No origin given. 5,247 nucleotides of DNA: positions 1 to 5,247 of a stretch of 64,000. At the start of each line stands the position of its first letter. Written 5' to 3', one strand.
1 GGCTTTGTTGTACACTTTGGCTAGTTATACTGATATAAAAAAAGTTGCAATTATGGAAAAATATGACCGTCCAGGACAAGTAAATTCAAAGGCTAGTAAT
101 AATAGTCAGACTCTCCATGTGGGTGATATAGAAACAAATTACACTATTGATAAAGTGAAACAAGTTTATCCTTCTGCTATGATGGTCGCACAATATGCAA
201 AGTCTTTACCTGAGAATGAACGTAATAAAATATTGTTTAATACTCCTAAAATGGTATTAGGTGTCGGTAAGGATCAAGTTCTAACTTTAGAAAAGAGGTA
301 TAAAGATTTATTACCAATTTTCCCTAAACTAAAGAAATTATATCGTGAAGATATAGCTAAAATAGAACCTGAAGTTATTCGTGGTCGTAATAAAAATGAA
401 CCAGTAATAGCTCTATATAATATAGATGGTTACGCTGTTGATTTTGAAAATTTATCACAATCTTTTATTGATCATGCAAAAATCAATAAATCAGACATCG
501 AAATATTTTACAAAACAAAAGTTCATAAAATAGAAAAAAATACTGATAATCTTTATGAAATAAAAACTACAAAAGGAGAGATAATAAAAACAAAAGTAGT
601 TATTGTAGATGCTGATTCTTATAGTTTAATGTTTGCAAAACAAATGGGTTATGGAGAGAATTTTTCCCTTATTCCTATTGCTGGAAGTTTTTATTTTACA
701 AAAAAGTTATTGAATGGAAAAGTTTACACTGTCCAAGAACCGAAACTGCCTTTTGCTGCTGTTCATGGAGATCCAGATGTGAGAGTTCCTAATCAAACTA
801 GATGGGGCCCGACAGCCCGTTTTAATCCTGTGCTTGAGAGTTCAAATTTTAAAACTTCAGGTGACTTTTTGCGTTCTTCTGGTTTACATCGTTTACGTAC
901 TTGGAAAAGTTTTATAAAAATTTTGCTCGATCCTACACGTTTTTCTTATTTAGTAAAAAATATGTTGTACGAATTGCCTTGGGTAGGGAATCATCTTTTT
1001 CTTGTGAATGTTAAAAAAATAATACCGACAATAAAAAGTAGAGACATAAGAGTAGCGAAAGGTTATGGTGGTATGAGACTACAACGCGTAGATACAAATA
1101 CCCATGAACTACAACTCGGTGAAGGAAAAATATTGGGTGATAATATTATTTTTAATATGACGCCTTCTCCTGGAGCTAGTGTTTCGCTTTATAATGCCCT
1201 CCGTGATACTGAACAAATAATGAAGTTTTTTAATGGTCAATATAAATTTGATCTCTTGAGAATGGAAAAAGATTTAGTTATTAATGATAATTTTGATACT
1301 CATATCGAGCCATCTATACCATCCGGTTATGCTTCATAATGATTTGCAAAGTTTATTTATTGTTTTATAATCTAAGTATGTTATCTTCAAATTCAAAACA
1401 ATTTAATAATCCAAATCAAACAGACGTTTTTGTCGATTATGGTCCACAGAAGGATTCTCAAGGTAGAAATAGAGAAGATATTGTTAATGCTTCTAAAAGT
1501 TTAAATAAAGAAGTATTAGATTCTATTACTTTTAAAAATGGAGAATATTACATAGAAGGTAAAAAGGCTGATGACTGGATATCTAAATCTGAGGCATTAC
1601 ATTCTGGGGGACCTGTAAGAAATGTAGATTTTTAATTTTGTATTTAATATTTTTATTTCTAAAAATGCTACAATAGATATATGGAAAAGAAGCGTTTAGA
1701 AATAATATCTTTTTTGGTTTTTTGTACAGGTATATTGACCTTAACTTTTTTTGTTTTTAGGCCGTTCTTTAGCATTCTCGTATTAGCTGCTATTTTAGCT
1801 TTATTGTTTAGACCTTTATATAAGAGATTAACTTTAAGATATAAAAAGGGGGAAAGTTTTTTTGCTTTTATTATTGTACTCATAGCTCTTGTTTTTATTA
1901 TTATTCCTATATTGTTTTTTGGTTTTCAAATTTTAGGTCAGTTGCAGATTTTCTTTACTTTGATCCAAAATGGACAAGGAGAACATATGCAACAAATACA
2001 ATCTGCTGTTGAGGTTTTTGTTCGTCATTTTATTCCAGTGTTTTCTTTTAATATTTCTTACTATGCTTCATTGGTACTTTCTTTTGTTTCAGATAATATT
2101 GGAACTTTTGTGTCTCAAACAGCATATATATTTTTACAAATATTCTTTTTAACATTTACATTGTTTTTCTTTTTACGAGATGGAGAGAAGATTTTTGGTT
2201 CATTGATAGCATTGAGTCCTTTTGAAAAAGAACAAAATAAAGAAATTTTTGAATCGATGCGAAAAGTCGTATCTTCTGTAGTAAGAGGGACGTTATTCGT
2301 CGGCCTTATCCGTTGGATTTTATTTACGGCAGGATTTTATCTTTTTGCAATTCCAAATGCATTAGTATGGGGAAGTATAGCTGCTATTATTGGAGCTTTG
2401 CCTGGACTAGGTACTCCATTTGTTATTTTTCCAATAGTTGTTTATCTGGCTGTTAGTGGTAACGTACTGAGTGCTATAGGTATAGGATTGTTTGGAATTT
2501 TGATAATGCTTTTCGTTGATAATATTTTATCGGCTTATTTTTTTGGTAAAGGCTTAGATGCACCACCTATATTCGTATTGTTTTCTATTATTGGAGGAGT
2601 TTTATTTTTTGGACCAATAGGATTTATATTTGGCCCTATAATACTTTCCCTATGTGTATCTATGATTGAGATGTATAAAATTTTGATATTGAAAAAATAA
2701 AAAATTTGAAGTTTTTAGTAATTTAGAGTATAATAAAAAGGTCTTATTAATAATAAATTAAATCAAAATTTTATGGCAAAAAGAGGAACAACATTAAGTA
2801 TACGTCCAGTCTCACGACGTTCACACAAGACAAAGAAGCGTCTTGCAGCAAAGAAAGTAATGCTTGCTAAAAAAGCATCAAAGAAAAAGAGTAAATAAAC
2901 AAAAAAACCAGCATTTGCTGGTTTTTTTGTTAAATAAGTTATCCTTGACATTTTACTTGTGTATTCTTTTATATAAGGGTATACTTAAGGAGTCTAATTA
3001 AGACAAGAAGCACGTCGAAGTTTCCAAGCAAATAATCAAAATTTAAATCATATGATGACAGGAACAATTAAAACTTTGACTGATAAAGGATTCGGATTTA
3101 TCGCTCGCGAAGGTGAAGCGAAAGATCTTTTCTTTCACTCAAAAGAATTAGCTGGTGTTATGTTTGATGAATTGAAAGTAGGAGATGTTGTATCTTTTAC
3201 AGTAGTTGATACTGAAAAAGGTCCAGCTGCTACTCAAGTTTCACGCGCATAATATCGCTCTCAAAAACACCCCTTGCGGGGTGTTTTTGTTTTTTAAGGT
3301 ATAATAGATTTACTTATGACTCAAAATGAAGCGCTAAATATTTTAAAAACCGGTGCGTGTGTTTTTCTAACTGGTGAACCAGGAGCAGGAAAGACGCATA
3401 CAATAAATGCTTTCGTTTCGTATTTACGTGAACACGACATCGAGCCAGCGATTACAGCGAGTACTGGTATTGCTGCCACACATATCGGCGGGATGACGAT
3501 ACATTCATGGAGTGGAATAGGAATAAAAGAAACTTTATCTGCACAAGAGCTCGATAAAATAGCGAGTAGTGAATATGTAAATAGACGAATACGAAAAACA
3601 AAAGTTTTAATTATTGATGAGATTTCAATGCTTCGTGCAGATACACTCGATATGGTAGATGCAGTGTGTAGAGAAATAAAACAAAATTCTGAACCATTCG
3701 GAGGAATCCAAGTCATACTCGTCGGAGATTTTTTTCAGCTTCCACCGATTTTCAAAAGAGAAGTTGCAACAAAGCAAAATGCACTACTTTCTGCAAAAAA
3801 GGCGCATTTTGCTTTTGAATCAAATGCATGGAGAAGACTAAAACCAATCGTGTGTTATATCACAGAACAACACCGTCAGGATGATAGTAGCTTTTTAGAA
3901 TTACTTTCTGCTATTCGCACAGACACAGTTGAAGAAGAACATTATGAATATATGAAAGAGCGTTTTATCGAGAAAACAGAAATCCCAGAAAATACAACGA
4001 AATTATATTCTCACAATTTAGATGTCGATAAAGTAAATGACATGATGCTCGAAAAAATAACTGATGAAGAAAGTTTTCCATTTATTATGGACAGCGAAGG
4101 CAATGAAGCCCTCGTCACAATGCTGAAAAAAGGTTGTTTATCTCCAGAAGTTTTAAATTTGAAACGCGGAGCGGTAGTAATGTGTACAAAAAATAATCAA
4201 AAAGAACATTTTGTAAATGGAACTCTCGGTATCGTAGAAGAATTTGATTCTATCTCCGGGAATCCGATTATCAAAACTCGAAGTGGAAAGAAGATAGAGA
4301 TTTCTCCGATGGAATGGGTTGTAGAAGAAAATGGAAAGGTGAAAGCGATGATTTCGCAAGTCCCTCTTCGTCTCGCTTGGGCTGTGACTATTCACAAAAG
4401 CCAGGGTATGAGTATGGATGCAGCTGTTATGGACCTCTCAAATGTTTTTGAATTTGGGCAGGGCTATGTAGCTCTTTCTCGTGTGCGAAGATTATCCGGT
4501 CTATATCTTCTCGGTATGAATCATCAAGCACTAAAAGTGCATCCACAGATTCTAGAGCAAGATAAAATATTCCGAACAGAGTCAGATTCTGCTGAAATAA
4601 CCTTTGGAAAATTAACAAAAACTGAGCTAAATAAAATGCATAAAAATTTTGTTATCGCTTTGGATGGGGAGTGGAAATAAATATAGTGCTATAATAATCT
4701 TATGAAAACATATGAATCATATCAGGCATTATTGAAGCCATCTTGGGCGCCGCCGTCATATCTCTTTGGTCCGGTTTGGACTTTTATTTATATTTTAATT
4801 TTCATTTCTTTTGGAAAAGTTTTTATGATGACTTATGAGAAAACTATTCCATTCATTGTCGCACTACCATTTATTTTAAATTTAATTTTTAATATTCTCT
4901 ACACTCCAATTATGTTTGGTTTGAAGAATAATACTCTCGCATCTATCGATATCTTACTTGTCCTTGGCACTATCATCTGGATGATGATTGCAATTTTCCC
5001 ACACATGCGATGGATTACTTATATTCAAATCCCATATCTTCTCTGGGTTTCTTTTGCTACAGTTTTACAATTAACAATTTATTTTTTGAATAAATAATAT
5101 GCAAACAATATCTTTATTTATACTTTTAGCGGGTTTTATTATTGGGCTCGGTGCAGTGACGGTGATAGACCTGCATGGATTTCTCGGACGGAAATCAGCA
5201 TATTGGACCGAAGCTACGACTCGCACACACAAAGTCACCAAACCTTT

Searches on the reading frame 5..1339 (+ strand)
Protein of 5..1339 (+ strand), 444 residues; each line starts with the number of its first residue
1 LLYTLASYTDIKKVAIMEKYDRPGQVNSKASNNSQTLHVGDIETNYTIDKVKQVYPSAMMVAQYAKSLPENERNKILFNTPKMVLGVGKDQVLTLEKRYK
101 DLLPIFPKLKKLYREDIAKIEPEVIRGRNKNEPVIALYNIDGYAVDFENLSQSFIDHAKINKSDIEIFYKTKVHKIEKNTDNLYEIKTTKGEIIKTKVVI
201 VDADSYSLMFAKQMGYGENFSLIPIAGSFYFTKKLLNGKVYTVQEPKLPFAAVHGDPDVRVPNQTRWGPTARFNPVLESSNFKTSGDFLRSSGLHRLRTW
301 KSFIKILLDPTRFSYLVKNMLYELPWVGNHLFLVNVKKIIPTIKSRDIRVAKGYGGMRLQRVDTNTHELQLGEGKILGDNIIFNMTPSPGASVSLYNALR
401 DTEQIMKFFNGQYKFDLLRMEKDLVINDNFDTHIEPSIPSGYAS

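Call 8: search_protein_families(library=pfam, proteins=[window:5-1339:+], max_evalue=0.001)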
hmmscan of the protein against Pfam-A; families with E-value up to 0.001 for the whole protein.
window:5-1339:+ (444 aa): 2 families
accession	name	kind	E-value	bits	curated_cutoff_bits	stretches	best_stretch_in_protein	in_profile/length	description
PF06039.21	Mqo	-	4.6e-21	75.3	27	1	13-400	29-439/489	Malate:quinone oxidoreductase (Mqo)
PF01266.30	DAO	-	1.2e-06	28.8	27.9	1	13-272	24-272/353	FAD dependent oxidoreductase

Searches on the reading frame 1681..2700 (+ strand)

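Call 8: search_protein_families(library=pfam, proteins=[window:1681-2700:+], max_evalue=0.001)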
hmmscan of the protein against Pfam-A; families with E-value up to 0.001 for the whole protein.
window:1681-2700:+ (339 aa): 1 family
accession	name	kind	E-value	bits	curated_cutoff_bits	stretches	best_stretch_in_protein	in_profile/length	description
PF01594.21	AI-2E_transport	-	1.4e-39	136.6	34.3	1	11-332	4-326/327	AI-2E family transporter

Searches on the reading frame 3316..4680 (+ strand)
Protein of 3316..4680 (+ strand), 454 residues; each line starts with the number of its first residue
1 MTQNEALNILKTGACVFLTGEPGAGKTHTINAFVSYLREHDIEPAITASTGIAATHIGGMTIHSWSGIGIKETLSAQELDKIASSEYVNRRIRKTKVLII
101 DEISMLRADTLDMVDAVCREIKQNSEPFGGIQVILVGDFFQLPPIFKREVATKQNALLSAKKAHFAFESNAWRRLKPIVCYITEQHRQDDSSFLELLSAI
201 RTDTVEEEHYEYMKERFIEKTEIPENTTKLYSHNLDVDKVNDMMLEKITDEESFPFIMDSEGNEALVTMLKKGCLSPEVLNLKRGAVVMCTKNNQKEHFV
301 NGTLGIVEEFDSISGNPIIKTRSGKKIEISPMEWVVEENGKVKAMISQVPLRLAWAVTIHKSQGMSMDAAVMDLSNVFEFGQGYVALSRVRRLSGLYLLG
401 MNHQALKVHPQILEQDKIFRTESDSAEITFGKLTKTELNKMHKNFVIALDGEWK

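Call 8: search_protein_families(library=pfam, proteins=[window:3316-4680:+], max_evalue=0.001)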
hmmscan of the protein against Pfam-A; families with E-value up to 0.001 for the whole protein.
window:3316-4680:+ (454 aa): 11 families
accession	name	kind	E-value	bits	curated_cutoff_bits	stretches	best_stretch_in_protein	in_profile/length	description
PF05970.20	PIF1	-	5.4e-36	124.7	25.9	1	11-199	20-211/223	PIF1-like helicase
PF13245.12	AAA_19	-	3.2e-16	60.2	25.1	1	3-147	1-134/134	AAA domain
PF13604.12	AAA_30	-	1.5e-14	54.6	27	1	3-147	6-133/191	AAA domain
PF13401.12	AAA_22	-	8.4e-09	36.3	27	1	12-138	4-123/130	AAA domain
PF21530.3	Pif1_2B_dom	-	9.4e-06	25.7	23.9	1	270-310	6-47/47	DNA helicase Pif1, 2B domain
PF13191.12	AAA_16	-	1.2e-05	26.4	32.6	1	12-86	21-90/167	AAA ATPase domain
PF20720.3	nSTAND3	-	3.2e-05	24.1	27.2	1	4-45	8-49/155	Novel STAND NTPase 3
PF13086.12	AAA_11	-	8.4e-05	22.9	27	0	8-40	12-44/257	AAA domain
PF03266.21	NTPase_1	-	0.00013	22.3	23.9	0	16-41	2-27/168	NTPase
PF07693.20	KAP_NTPase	-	0.00015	21.5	20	0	10-110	17-103/293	KAP family P-loop domain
PF02689.20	Herpes_Helicase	-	0.00024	19.7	27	0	356-396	732-774/808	Helicase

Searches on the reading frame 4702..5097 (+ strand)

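Call 42: search_protein_families(library=pfam, proteins=[window:4702-5097:+], max_evalue=0.001)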
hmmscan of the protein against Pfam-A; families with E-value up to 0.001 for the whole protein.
window:4702-5097:+ (131 aa): 1 family
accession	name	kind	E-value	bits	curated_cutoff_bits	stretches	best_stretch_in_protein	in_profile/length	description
PF03073.20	TspO_MBR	-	1.5e-29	103.1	24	1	5-127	22-144/145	TspO/MBR family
